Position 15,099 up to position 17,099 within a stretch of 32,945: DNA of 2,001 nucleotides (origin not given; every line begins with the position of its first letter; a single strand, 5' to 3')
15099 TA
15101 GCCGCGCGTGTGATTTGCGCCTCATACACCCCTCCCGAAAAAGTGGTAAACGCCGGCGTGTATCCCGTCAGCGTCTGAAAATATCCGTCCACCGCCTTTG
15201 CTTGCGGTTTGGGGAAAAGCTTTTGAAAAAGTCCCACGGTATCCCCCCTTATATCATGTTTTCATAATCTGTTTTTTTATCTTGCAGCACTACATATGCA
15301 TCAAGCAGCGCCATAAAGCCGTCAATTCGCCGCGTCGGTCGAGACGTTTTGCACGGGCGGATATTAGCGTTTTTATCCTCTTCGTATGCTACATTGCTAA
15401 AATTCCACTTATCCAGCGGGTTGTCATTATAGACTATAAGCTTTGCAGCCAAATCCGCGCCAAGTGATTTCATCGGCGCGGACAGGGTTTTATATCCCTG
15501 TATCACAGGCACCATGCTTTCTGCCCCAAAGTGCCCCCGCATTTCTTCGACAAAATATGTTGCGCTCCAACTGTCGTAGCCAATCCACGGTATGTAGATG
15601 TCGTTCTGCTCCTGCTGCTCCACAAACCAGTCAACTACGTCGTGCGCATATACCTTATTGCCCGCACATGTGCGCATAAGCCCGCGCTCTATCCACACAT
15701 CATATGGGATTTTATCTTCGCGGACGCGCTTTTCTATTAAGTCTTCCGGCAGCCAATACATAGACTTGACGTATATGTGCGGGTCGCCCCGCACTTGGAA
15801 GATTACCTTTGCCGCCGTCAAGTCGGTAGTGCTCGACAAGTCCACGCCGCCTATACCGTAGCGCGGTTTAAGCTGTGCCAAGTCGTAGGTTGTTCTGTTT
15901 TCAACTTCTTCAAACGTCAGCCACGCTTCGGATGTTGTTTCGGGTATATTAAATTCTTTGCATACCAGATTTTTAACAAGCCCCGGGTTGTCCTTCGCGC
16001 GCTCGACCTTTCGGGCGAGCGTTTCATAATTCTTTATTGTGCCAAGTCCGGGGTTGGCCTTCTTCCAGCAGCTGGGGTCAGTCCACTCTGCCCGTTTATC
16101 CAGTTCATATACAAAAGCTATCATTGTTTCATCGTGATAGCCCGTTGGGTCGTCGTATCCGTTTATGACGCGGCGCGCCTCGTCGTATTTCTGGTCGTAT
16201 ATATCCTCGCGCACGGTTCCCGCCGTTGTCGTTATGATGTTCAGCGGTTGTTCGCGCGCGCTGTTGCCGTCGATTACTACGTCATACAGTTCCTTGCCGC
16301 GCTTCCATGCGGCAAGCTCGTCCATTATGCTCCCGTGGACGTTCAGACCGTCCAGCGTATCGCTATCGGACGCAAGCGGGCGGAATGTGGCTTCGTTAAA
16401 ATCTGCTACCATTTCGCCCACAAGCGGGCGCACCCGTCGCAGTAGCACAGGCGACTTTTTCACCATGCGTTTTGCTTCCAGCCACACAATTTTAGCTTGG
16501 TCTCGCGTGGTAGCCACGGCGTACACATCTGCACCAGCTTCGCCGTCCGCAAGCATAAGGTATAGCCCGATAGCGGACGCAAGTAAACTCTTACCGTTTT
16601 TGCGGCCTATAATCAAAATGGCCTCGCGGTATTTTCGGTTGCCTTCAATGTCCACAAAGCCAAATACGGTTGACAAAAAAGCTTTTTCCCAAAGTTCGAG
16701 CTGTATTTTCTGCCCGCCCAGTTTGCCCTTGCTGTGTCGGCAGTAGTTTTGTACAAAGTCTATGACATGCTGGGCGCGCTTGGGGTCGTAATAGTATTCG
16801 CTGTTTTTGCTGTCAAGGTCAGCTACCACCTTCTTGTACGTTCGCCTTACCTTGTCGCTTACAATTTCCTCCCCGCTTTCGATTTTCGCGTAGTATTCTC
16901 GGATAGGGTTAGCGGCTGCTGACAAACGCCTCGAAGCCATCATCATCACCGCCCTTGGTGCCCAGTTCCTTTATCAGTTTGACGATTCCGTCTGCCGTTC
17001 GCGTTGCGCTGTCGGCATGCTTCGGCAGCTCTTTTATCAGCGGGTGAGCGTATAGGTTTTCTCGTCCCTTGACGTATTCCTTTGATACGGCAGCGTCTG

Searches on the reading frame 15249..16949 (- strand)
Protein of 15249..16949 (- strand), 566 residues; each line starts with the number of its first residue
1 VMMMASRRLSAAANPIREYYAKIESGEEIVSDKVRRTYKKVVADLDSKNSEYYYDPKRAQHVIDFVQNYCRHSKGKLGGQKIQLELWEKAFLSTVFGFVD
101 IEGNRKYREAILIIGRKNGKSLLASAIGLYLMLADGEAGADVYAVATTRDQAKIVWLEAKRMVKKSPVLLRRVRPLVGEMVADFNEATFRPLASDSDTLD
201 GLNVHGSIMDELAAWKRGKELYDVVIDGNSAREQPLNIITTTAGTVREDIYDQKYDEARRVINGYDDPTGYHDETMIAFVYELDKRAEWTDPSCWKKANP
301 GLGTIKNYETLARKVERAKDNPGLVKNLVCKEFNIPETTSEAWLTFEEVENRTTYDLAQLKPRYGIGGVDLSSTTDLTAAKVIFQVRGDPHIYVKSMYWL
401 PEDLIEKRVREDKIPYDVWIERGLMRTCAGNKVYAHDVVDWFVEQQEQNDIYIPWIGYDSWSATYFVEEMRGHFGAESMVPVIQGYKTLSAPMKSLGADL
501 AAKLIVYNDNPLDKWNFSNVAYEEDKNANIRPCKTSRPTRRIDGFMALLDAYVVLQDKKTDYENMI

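Call 90: search_dna_similar(query=window:15249-16949:-, collection=phages, mode=protein, max_evalue=1e-20, max_rows=15)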
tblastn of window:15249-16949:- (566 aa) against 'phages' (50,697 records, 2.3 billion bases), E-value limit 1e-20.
Records with a match: 2030; places in all: 2030; records where one place covers at least 80% of the query: 1622.
Best place of each record, by identity: 60-80% 6; <60% 2024.
By first word of the organism name: Streptococcus 223; Vibrio 219; Staphylococcus 209; Mycobacterium 156; Enterococcus 144; Paenibacillus 110; Arthrobacter 77; Gordonia 77; Bacillus 71; Streptomyces 71; and 95 more.
By host as written in the record: - 257; Mycobacterium smegmatis mc2 155 108; Staphylococcus aureus 60; Ralstonia solanacearum 49; Gordonia terrae 3612 48; Enterococcus faecalis 43; Paenibacillus larvae 42; Escherichia coli 40; and 646 more.
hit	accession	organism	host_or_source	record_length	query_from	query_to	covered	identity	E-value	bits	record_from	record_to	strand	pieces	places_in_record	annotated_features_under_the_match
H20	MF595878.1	Caldibacillus phage CBP1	Caldibacillus debilis GB1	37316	14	566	98%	63.7%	0e+0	743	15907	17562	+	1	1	terminase large subunit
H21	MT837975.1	Bacteriophage sp.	human fecal samples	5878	14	566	98%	63.7%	0e+0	775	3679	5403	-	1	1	record has no annotation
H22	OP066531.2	Bacillus phage B13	Bacillus cereus VKM B-13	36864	14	566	98%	63.0%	0e+0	739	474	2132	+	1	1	terminase large subunit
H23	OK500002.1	Bacillus phage vB_BanS_Athena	Bacillus anthracis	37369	14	566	98%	62.8%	0e+0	729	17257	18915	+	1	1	putative terminase large subunit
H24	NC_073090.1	Bacillus phage vB_BanS_Athena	Bacillus anthracis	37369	14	566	98%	62.8%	0e+0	729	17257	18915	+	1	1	putative terminase large subunit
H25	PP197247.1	Terrisporobacter phage TPDSL_ph2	Terrisporobacter petrolearius DSL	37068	14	566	98%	62.7%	0e+0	726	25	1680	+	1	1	terminase large subunit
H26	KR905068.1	Lactobacillus phage iA2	Lactobacillus paracasei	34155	14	566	98%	57.2%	0e+0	677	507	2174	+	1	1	terminase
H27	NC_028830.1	Lactobacillus phage iA2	Lactobacillus paracasei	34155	14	566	98%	57.2%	0e+0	677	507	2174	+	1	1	terminase large subunit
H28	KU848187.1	Lactobacillus phage PLE2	Lactobacillus casei BL23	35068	14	566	98%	57.0%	0e+0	677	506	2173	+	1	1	terminase large subunit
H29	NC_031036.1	Lactobacillus phage PLE2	Lactobacillus casei BL23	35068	14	566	98%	57.0%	0e+0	677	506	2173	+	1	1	terminase large subunit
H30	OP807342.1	Lacticaseibacillus phage P2.4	Lacticaseibacillus paracasei LMG 9193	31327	14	566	98%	57.0%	0e+0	674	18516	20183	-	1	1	hypothetical protein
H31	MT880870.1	Staphylococcus phage PhiSepi-HH1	Staphylococcus epidermidis HD21-2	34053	14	566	98%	51.4%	0e+0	589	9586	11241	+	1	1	hypothetical protein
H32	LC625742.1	Bacteriophage sp.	Enterococcus gallinarum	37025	26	566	96%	51.8%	0e+0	598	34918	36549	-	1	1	phage terminase, large subunit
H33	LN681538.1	Clostridium phage phiCD481-1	Clostridium difficile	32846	16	566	97%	43.8%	7e-145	468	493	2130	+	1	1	putative phage terminase, large subunit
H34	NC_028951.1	Clostridium phage phiCD481-1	Clostridium difficile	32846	16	566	97%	43.8%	7e-145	468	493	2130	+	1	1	terminase large subunit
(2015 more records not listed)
